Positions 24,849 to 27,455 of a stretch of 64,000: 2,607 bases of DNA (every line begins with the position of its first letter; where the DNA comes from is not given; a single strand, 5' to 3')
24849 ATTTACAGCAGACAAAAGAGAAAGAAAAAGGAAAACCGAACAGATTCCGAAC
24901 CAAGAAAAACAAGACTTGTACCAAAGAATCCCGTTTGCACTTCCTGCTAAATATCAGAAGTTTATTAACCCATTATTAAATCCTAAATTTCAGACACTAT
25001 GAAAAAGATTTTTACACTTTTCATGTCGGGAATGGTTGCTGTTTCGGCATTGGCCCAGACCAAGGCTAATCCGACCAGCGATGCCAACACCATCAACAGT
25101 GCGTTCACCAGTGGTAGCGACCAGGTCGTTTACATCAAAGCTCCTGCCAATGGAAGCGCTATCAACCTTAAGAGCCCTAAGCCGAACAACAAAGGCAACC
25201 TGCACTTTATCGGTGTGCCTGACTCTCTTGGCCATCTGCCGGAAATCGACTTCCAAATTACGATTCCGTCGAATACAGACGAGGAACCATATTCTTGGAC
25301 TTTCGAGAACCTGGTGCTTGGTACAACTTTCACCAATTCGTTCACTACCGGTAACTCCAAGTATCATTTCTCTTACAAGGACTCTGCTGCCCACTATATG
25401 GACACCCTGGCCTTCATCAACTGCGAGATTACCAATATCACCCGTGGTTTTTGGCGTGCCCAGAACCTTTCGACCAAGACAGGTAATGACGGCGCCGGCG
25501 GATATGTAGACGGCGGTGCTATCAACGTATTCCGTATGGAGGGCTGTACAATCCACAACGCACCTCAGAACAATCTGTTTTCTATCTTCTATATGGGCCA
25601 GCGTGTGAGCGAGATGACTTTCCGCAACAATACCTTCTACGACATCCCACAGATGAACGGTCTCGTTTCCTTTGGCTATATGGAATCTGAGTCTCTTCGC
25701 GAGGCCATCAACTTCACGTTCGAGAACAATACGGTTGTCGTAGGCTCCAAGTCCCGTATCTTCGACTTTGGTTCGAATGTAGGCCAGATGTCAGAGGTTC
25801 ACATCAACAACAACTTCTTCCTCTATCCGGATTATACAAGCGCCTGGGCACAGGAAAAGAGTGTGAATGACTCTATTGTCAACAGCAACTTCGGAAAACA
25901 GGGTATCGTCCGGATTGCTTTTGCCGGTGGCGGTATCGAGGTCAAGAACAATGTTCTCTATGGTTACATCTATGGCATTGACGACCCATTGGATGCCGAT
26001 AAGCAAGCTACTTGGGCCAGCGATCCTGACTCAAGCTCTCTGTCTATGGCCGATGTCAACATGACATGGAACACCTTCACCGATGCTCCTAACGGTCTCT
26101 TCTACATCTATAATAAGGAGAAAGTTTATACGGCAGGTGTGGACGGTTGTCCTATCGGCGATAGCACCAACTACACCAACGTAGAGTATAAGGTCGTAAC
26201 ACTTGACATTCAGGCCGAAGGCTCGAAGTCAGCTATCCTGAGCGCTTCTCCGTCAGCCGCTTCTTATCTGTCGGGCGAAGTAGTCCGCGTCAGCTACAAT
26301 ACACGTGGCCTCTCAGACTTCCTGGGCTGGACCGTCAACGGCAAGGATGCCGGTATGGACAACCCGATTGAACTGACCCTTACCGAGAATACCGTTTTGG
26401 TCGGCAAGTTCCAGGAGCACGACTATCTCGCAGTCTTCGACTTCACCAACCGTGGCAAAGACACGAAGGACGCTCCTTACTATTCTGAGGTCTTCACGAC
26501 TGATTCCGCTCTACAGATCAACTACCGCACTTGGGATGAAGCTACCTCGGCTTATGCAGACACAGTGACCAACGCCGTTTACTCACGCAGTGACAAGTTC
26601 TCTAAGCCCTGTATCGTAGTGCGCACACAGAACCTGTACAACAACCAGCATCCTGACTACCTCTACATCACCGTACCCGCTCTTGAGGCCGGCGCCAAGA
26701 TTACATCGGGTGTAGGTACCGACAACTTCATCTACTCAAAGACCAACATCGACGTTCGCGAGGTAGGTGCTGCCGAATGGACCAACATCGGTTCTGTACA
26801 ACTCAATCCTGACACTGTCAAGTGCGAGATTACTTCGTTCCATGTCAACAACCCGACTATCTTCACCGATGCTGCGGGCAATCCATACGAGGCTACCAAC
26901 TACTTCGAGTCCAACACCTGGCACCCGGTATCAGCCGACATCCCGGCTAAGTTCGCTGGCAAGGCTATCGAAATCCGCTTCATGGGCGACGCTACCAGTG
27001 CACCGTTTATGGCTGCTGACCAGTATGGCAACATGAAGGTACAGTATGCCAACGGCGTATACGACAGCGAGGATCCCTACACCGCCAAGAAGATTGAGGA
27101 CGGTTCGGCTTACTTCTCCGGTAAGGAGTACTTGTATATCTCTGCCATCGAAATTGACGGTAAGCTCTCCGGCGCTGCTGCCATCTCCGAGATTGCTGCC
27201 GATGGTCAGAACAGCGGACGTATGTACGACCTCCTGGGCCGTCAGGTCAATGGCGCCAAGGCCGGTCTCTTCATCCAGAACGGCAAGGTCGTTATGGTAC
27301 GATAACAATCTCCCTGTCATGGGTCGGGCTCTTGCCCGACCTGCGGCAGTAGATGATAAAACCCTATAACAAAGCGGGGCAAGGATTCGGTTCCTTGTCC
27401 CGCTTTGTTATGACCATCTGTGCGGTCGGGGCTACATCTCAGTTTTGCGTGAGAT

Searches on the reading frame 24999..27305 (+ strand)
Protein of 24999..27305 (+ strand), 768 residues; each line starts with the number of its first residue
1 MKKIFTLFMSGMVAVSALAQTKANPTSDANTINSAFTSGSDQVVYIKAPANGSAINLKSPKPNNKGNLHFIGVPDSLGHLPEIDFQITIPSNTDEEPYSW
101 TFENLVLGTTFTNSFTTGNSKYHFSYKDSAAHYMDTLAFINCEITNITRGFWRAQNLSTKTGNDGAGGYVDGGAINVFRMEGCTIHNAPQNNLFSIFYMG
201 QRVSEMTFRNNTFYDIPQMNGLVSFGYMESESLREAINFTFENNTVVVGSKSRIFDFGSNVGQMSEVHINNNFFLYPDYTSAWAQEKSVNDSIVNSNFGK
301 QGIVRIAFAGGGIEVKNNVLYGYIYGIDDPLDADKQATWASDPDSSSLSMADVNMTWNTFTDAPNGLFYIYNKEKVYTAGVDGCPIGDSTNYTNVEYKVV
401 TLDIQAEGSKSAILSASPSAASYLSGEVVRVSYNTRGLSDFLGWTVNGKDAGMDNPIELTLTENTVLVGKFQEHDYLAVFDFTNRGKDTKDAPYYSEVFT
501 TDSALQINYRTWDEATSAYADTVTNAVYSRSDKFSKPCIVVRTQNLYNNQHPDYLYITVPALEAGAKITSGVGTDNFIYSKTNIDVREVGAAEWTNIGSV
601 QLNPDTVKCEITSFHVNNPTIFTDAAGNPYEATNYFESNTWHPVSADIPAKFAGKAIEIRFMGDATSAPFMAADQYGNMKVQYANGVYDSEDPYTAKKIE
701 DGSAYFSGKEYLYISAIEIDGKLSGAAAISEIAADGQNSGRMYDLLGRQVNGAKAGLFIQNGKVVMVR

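Call 4: search_protein_families(library=pfam, proteins=[window:24999-27305:+], max_evalue=0.01)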
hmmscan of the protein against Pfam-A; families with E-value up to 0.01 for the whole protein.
window:24999-27305:+ (768 aa): 0 families

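Call 5: search_protein_families(library=ncbifam, proteins=[window:24999-27305:+], max_evalue=0.01)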
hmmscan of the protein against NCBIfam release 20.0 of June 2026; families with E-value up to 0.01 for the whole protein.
window:24999-27305:+ (768 aa): 0 families

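Call 33: find_homologous_proteins(query=window:24999-27305:+, max_evalue=0.001)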
Query window:24999-27305:+ (768 aa): 97 proteins with E <= 0.001 among 8000 candidates.
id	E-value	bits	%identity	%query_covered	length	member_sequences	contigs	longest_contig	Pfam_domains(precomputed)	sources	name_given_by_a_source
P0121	0.0e+0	1649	94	100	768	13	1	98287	-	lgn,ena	-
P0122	0.0e+0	1503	86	100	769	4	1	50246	-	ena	-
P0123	0.0e+0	1378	78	100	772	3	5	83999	-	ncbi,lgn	-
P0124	8.1e-112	393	34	100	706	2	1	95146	-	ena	-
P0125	1.6e-107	379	34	100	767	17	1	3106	PF18998.7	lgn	-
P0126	1.2e-106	376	43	67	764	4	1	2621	PF18998.7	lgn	-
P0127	3.4e-103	365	35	47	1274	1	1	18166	-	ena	-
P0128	5.5e-96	341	35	100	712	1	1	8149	-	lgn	-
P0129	1.2e-94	336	33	100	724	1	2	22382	PF16318.12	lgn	-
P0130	1.6e-93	333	33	100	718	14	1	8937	-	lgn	-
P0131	4.0e-92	328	33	100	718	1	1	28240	PF16318.12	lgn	-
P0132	6.0e-90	321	31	99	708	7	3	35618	PF18998.7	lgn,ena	-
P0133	8.1e-84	300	32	100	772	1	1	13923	PF18998.7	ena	-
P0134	3.1e-83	299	31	100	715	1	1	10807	-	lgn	-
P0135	4.3e-83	298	31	100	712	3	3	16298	PF18998.7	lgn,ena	-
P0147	3.9e-77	278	32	87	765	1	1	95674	PF00404.25,PF18998.7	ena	-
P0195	1.5e-39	154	34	50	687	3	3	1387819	-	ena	-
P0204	4.2e-31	126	29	63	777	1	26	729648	-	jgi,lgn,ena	-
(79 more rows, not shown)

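Call 45: predict_structure(alignment_id=A2)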
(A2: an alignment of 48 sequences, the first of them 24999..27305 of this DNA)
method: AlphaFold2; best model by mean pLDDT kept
length: 768 residues; sequences in the alignment: 48
mean_pLDDT: 82.6   pTM: 0.67
mean pLDDT of the five models: 82.6, 81.5, 80.8, 80.4, 79.9
residues with pLDDT >= 90: 366; 70-90: 270; 50-70: 66; < 50: 66
segments of 3 or more residues with pLDDT < 50: 1-19, 330-341, 605-621, 630-637, 735-737
pLDDT, mean of each block of 10 residues (from residue 1): 35 39 90 92 94 90 93 90 94 93 94 55 90 97 91 85 60 95 90 86 97 91 89 88 95 89 92 92 79 73 77 88 72 42 73 93 92 95 95 92 94 91 92 89 96 94 96 90 70 87 88 89 85 83 75 92 90 86 94 93 53 40 53 50 92 93 86 77 86 81 77 91 63 53 83 76 74
secondary structure, 60 per line:
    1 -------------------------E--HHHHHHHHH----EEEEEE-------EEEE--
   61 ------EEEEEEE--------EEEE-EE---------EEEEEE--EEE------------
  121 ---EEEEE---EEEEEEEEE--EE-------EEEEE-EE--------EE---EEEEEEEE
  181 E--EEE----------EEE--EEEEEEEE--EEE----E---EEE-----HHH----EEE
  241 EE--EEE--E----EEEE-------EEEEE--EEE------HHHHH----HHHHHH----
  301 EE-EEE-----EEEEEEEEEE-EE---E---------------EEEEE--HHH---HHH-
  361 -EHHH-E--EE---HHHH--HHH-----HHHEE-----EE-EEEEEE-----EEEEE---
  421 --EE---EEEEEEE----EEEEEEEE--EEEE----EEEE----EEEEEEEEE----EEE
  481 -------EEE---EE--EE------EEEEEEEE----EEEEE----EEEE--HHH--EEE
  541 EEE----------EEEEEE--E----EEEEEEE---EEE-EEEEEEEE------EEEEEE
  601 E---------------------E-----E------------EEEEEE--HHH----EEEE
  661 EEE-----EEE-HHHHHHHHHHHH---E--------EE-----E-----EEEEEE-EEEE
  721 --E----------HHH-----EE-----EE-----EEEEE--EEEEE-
elements in order (helices of 4 or more, strands of 3 or more residues): H29-37 E42-47 E55-58 E67-73 E82-85 E98-103 E106-108 E124-128 E132-140 E152-156 E173-181 E184-186 E197-199 E202-209 E212-214 E223-225 E238-242 E245-247 E255-258 E266-270 E273-275 H282-286 H291-296 E304-306 E312-321 E344-348 H375-378 E402-407 E413-417 E428-434 E439-446 E449-452 E457-460 E465-473 E478-480 E488-490 E506-513 E518-522 E527-530 E538-543 E554-559 E567-573 E577-579 E581-588 E595-601 E642-647 E657-663 E669-671 H673-684 E710-715 E717-720 E756-760 E763-767

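Call 48: fold_search(model_id=the predicted structure, library=pdb)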
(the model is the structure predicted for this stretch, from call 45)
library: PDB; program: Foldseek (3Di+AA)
matches with E <= 10: 1043; with E <= 0.001: 0
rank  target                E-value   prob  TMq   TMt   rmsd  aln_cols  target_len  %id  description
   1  1k42_MODEL_1_A        1.3e-03  1.00  0.13  0.49   9.7       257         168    9  The Solution Structure of the CBM4-2 Carbohydrate Binding Module from a Thermostable Rhodothermus marinus Xyla (released 2002-05-29)
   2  3km5_A                1.7e-03  1.00  0.13  0.46   7.4       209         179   10  Crystal Structure Analysis of the K2 Cleaved Adhesin Domain of Lys-gingipain (Kgp) (released 2010-03-31)
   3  2c26                  2.4e-03  0.99  0.14  0.34  14.7       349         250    8  Structural basis for the promiscuous specificity of the carbohydrate- binding modules from the beta-sandwich super famil (released 2005-10-18)
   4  3km5_B                3.5e-03  1.00  0.13  0.47   6.9       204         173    8  Crystal Structure Analysis of the K2 Cleaved Adhesin Domain of Lys-gingipain (Kgp) (released 2010-03-31)
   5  4moa                  4.0e-03  0.84  0.11  0.14  21.0       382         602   10  Crystal structure of CRY4BA-R203Q TOXIN (released 2014-12-10)
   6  1w99                  4.9e-03  0.84  0.11  0.15  20.5       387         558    9  Mosquito-larvicidal toxin Cry4Ba from Bacillus thuringiensis ssp. Israelensis (released 2005-04-11)
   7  8ic1_A                5.9e-03  0.96  0.13  0.20  12.7       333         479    9  endo-alpha-D-arabinanase EndoMA1 D51N mutant from Microbacterium arabinogalactanolyticum in complex with arabinooligos (released 2023-08-16)
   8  8hhv_A                6.1e-03  0.93  0.12  0.18  17.3       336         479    9  endo-alpha-D-arabinanase EndoMA1 from Microbacterium arabinogalactanolyticum (released 2023-08-16)
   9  3m1h_B                6.4e-03  1.00  0.12  0.43   7.8       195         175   14  Crystal Structure Analysis of the K3 Cleaved Adhesin Domain of Lys-gingipain (Kgp) from Porphyromonas gingivalis w83 (released 2011-03-23)
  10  8a28_A                7.1e-03  0.99  0.11  0.20  10.2       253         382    6  Structure of the astacin zymogen of LAST-MAM from Limulus polyphemus (released 2022-10-19)
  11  5w6h_A                7.4e-03  0.25  0.10  0.11  30.1       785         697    8  Crystal structure of Bacteriophage CBA120 tailspike protein 4 enzymatically active domain (TSP4dN, orf213) (released 2018-10-24)
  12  6qfk_A                7.8e-03  0.95  0.14  0.09  17.4       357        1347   11  EngBF DARPin Fusion 4b G10 (released 2019-11-06)
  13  3fha_A                8.5e-03  0.97  0.13  0.16  22.9       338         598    9  Structure of endo-beta-N-acetylglucosaminidase A (released 2009-04-28)
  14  8iqe_D                8.5e-03  0.80  0.17  0.23  27.9       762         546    7  Crystal structure of tetrameric K2-2 TSP (released 2024-02-21)
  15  9vql_B                9.4e-03  0.97  0.14  0.13  18.2       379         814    7  Cryo-EM structure of the dimeric Elapor1 mutant (released 2025-07-23)
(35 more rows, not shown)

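Call 49: search_protein_families(library=pfam, alignment_id=A2, max_evalue=0.01)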
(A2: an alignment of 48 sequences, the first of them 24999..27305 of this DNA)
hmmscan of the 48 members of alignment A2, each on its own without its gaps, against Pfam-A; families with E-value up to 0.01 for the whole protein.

A. member 1, window:24999-27305:+ (768 aa): 0 families

B. families by the number of members that match (of 48 scanned): 13 families
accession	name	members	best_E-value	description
PF18998.6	Flg_new_2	19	2.1e-13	Divergent InlB B-repeat domain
PF16318.11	DUF4957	18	1.4e-06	Domain of unknown function (DUF4957)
PF00754.31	F5_F8_type_C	12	3.4e-06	F5/8 type C domain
PF18962.6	Por_Secre_tail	5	2.6e-05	Secretion system C-terminal sorting domain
PF00404.24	Dockerin_1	4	2e-14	Dockerin type I domain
PF21471.3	Reelin_subrepeat-B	3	0.00013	Reelin subrepeat B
PF13229.12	Beta_helix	2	0.0015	Right handed beta helix region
PF13202.12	EF-hand_5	2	0.0016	EF hand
PF13517.12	FG-GAP_3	1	0.0006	FG-GAP-like repeat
PF00036.39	EF-hand_1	1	0.0026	EF hand domain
PF13405.12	EF-hand_6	1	0.006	EF-hand domain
PF19910.5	DUF6383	1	0.0083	Domain of unknown function (DUF6383)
PF17161.10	DUF5123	1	0.0093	Domain of unknown function (DUF5123)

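Call 50: search_solved_structures(query=A2, max_evalue=10)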
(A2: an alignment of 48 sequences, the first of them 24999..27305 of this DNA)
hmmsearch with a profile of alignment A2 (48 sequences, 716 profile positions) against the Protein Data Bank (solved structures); distinct sequences matched with E-value up to 10: 10.
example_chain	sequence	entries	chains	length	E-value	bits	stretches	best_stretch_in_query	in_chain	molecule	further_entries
7jvi_A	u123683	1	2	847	0.0062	18.2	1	674-714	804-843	Beta-helix domain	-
4kca_A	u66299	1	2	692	0.013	17.1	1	673-714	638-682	Endo-1,5-alpha-L-arabinanase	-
7lyu_A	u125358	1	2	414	0.052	15.1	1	583-640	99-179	Reelin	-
8rz0_B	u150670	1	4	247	0.094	14.3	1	372-445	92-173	R5.016 scFv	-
9uhq_B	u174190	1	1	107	0.22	13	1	412-446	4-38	BA5-39-L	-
21ao_B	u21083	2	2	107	0.22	13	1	411-445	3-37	BD70-4003 light chain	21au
8dwa_L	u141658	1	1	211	0.41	12.2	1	413-445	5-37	P1D9 Light chain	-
9fns_D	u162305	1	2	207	0.73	11.3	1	423-445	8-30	human IgG antibody ES1.327 - Fab Light chain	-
7wvm_B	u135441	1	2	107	0.96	10.9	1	412-445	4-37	Light Chain of Cemiplimab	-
3u7a_A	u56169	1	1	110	1.1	10.7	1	407-445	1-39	Amyloidogenic immunoglobulin light chain protein AL-09 Y32F Y96F, variable domain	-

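Call 67: find_encoding_contigs(protein=P0204, flank=10000, max_places=2)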
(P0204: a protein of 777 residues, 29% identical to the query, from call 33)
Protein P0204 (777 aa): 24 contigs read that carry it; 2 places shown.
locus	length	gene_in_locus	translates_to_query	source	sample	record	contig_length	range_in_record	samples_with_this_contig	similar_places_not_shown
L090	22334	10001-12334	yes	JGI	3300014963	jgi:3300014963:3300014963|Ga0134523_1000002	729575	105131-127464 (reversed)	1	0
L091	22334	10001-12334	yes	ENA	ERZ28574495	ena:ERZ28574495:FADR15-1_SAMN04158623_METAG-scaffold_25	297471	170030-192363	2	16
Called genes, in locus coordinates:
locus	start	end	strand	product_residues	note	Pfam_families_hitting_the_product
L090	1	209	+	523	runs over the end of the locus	PF14322:SusD-like_3, PF07980:SusD_RagB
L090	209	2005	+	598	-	PF02469:Fasciclin (weak), PF17133:DUF5108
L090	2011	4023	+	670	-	-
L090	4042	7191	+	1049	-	PF13620:CarboxypepD_reg (weak), PF13715:CarbopepD_reg_2, PF07715:Plug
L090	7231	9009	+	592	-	-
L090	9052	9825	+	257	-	-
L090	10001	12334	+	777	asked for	-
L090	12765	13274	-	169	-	PF00583:Acetyltransf_1, PF13673:Acetyltransf_10, PF13508:Acetyltransf_7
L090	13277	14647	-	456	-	PF13393:tRNA-synt_His, PF00587:tRNA-synt_2b (weak), PF03129:HGTP_anticodon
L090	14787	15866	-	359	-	PF09640:DUF2027, PF01713:Smr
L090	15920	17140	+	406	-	PF02547:Queuosine_synth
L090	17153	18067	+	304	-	PF14819:QueF_N, PF14489:QueF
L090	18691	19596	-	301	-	PF00535:Glycos_transf_2, PF13641:Glyco_tranf_2_3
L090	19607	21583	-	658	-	PF07676:PD40 (weak), PF13620:CarboxypepD_reg (weak), PF00691:OmpA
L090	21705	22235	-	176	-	-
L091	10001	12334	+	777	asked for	-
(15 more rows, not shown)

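Call 68: find_encoding_contigs(protein=P0195, flank=10000, max_places=1)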
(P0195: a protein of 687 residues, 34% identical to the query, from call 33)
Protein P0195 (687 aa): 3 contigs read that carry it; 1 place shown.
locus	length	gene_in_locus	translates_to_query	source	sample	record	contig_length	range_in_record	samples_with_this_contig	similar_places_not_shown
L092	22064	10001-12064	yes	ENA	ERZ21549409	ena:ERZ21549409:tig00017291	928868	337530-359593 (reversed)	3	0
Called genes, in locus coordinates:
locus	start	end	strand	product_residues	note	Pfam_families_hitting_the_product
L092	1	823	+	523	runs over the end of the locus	PF14322:SusD-like_3, PF07980:SusD_RagB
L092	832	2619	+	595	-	PF02469:Fasciclin, PF17133:DUF5108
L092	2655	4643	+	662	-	PF02469:Fasciclin (faint)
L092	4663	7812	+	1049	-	PF13620:CarboxypepD_reg (weak), PF13715:CarbopepD_reg_2 (weak), PF07715:Plug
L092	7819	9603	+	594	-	-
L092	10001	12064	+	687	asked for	-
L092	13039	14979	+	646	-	-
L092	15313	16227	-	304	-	PF14819:QueF_N, PF14489:QueF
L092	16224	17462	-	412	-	PF02547:Queuosine_synth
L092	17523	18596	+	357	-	PF09640:DUF2027, PF01713:Smr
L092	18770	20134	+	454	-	PF00152:tRNA-synt_2 (faint), PF13393:tRNA-synt_His, PF00587:tRNA-synt_2b (weak), PF03129:HGTP_anticodon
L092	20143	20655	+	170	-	PF00583:Acetyltransf_1, PF13673:Acetyltransf_10, PF13508:Acetyltransf_7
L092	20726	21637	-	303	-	PF00535:Glycos_transf_2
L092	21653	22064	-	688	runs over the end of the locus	PF07676:PD40 (weak), PF13620:CarboxypepD_reg (weak), PF00691:OmpA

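Call 72: find_encoding_contigs(protein=P0147, flank=10000, max_places=1)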
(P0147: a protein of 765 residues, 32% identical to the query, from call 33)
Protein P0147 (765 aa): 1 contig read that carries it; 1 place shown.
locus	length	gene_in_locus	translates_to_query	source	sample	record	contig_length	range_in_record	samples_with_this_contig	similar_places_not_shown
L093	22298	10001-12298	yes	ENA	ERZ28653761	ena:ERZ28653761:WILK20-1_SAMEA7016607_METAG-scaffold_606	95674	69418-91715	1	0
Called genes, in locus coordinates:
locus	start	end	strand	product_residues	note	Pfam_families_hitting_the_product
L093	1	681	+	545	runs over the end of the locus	PF14322:SusD-like_3, PF07980:SusD_RagB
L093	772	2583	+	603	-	PF02469:Fasciclin, PF17133:DUF5108 (faint)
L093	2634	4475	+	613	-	-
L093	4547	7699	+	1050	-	PF13620:CarboxypepD_reg (weak), PF07715:Plug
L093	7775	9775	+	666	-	-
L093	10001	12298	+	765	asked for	PF18998:Flg_new_2 (weak), PF00404:Dockerin_1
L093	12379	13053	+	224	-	-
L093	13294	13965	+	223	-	-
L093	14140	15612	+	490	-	PF13537:GATase_7 (weak)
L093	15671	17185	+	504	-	PF03321:GH3, PF23571:GH3_M, PF23572:GH3_C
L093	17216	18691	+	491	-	PF02554:CstA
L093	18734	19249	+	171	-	-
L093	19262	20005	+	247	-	PF02754:CCG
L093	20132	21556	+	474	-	PF02589:LUD_dom, PF13237:Fer4_10 (faint), PF00037:Fer4 (faint), PF12797:Fer4_2 (faint), PF12837:Fer4_6 (faint), PF12838:Fer4_7 (weak), PF13183:Fer4_8, PF13534:Fer4_17 (weak)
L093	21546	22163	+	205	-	PF02589:LUD_dom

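Call 95: search_protein_families(library=ncbifam, alignment_id=A2, max_evalue=0.1)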
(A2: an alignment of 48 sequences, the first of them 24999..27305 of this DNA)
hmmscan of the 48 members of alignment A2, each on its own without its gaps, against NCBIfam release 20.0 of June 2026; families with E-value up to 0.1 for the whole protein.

A. member 1, window:24999-27305:+ (768 aa): 0 families

B. families by the number of members that match (of 48 scanned): 17 families
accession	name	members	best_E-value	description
TIGR04183.1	Por_Secre_tail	13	1.1e-07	T9SS type A sorting domain-containing protein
NF033708.1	T9SS_Cterm_ChiA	4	0.00092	T9SS sorting signal type C domain-containing protein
NF052508.1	BRA0787_fam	4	0.004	BRA0787 family protein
TIGR02543.1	List_Bact_rpt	3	0.0081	TIGR02543 family repeat protein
NF033636.1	acid_shock_Asr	1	0.00081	acid resistance repetitive basic protein Asr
NF041540.1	dockerin_GC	1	0.017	GC-type dockerin domain-anchored protein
NF011813.0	PRK15285.1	1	0.017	fimbrial chaperone StfD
NF004364.0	PRK05738.2-5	1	0.036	50S ribosomal protein L23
NF038029.1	LP_plasma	1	0.038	lipoprotein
NF033375.2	penta_rpt_QnrE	1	0.04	QnrE family quinolone resistance pentapeptide repeat protein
NF033802.1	AimP_fam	1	0.044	lysogeny pheromone AimP family peptide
TIGR03352.1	VI_chp_3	1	0.046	type VI secretion system lipoprotein TssJ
NF049866.1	outer_TDE1717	1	0.048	TDE1717 family outer membrane beta-barrel protein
TIGR04400.1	RK_trnsloc_Pase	1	0.057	Arg-Lys translocation region protein phosphatase RktP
TIGR00981.1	rpsL_bact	1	0.073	30S ribosomal protein S12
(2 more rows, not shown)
